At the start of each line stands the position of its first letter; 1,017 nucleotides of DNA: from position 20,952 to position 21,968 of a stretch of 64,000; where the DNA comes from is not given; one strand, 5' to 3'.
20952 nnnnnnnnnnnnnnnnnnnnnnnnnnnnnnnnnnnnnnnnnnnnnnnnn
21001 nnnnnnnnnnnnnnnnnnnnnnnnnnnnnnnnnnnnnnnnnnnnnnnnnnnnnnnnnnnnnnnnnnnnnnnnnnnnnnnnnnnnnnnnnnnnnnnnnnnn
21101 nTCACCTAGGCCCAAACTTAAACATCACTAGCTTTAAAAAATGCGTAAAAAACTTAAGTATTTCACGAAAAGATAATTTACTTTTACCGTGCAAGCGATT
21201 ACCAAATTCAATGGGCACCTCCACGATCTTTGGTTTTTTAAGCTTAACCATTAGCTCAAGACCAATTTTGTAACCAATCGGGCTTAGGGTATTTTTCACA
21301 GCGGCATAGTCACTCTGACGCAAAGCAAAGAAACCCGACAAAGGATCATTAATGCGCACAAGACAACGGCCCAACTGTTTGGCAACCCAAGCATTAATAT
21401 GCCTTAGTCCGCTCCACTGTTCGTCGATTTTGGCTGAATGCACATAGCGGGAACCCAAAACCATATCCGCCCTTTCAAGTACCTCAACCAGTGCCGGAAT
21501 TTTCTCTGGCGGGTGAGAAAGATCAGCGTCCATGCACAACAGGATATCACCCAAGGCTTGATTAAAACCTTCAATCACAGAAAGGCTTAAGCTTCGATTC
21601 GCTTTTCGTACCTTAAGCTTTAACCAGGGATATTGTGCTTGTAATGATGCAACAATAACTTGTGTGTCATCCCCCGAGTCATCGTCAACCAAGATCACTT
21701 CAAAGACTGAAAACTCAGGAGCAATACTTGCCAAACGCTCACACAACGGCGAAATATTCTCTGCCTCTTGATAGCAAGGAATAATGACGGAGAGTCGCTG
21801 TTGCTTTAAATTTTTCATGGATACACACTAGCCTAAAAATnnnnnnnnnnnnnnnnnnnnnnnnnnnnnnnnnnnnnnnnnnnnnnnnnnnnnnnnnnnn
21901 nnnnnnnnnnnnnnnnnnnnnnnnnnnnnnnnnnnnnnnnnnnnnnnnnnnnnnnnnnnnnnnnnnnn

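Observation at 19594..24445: Second YcaO-TfuA locus with an upstream mini-ORF and a downstream GT2 plus GT-C glycosyltransferase pair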

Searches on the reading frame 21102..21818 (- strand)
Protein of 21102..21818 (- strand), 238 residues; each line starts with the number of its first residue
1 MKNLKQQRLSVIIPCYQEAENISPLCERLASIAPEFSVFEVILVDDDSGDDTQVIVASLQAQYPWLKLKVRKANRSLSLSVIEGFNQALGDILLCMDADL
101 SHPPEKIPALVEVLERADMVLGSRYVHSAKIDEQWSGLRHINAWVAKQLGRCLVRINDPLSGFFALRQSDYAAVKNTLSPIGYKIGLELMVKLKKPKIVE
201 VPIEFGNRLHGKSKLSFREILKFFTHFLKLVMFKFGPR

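Call 5: search_protein_families(library=pfam, proteins=[window:21102-21818:-], max_evalue=0.01)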
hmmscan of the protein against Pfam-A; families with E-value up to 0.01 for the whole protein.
window:21102-21818:- (238 aa): 3 families
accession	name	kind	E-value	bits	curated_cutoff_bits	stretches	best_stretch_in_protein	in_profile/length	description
PF00535.33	Glycos_transf_2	-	7.1e-29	101.3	23.3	1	10-148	1-139/168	Glycosyl transferase family 2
PF13641.12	Glyco_tranf_2_3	-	7.3e-09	36.4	27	1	8-130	2-129/230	Glycosyltransferase like family 2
PF10111.15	Glyco_tranf_2_2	-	0.00029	20.9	27.3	1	10-115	1-107/276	Glycosyltransferase like family 2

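Call 6: search_protein_families(library=ncbifam, proteins=[window:21102-21818:-], max_evalue=0.01)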
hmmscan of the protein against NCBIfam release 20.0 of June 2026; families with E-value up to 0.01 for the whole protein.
window:21102-21818:- (238 aa): 22 families
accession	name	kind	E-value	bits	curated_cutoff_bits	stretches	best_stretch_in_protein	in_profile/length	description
NF007986.1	PRK10714.1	equivalog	2.2e-19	69.6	529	1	7-224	6-219/316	undecaprenyl-phosphate 4-deoxy-4-formamido-L-arabinose transferase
TIGR03937.1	PgaC_IcaA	equivalog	3.9e-13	49.1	422.3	1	5-101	43-137/407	poly-beta-1,6-N-acetyl-D-glucosamine synthase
TIGR04283.1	glyco_like_mftF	equivalog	6.1e-13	48.9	182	1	9-139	1-119/221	TIGR04283 family arsenosugar biosynthesis glycosyltransferase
TIGR04182.1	glyco_TIGR04182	equivalog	1.1e-12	47.9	325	1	10-215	3-201/293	S-layer glycoprotein N-glycosyltransferase AglJ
NF047588.1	GlcsyltransPgfSStrep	equivalog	2e-12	47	500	1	8-221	2-211/308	glycosyltransferase PgfS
NF007482.0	PRK10073.1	equivalog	3.1e-10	39.6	423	1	5-118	4-114/334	glycosyltransferase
NF041875.1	EPS_EpsD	equivalog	4e-10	39.6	370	1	9-115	1-105/325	exopolysaccharide biosynthesis glycosyltransferase EpsD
NF045692.1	OglycostaseCruG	equivalog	2.4e-07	30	600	1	8-119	42-157/386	2'-O-glycosyltransferase CruG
TIGR03469.1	HpnB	hypoth_equivalog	1.1e-06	28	379.25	1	9-127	46-173/386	hopene-associated glycosyltransferase HpnB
NF010496.0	PRK13915.1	equivalog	1.3e-06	27.8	262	1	5-119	29-147/307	glucosyl-3-phosphoglycerate synthase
NF047683.1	TeichurnBiosyTuaG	equivalog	1.5e-06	28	400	1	5-119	4-116/252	teichuronic acid biosynthesis protein TuaG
NF038302.1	EPS_HpsE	equivalog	2.4e-05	23.5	300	1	9-69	3-65/307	hormogonium polysaccharide biosynthesis glycosyltransferase HpsE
NF058614.1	PPMAGASynPpgS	equivalog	4.8e-05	22.9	370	1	11-142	4-131/226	polyprenyl-phospho-N-acetylgalactosaminyl synthase PpgS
NF041391.1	DPhHxTase_Halo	equivalog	5.9e-05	22.2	375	1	15-215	3-192/213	dolichyl-phosphate hexose transferase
TIGR04242.1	nodulat_NodC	equivalog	8e-05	21.8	550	1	8-116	49-158/395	chitooligosaccharide synthase NodC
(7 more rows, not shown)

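Call 67: search_solved_structures(query=window:21102-21818:-, max_evalue=0.001)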
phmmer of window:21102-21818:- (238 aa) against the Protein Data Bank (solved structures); distinct sequences matched with E-value up to 0.001: 10.
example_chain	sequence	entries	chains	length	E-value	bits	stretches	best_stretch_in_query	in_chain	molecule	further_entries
5mlz_A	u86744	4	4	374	3.1e-46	161.2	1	6-233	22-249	Dolichol monophosphate mannose synthase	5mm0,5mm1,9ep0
9hwj_A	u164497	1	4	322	1e-16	64.6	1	7-224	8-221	Undecaprenyl-phosphate 4-deoxy-4-formamido-L-arabinose transferase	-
9bhc_C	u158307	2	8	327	5e-15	59.1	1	7-223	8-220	Undecaprenyl-phosphate 4-deoxy-4-formamido-L-arabinose transferase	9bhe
8vxh_A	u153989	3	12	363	7e-15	58.6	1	7-223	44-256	Undecaprenyl-phosphate 4-deoxy-4-formamido-L-arabinose transferase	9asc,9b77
5ekp_C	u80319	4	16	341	9.8e-10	41.8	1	8-166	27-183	Uncharacterized glycosyltransferase sll0501 | Glycosyltransferase sll0501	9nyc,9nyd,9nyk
9nye_A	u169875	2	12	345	1e-09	41.7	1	8-165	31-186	Glycosyltransferase sll0501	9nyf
5eke_A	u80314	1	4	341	1.1e-09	41.6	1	8-152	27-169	Uncharacterized glycosyltransferase sll0501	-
3bcv_A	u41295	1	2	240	1.1e-06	31.8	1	8-99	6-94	Putative glycosyltransferase protein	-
2z87_A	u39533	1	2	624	0.00025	24.1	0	7-120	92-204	Chondroitin synthase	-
2z86_A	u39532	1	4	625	0.00026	24.1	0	7-120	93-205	Chondroitin synthase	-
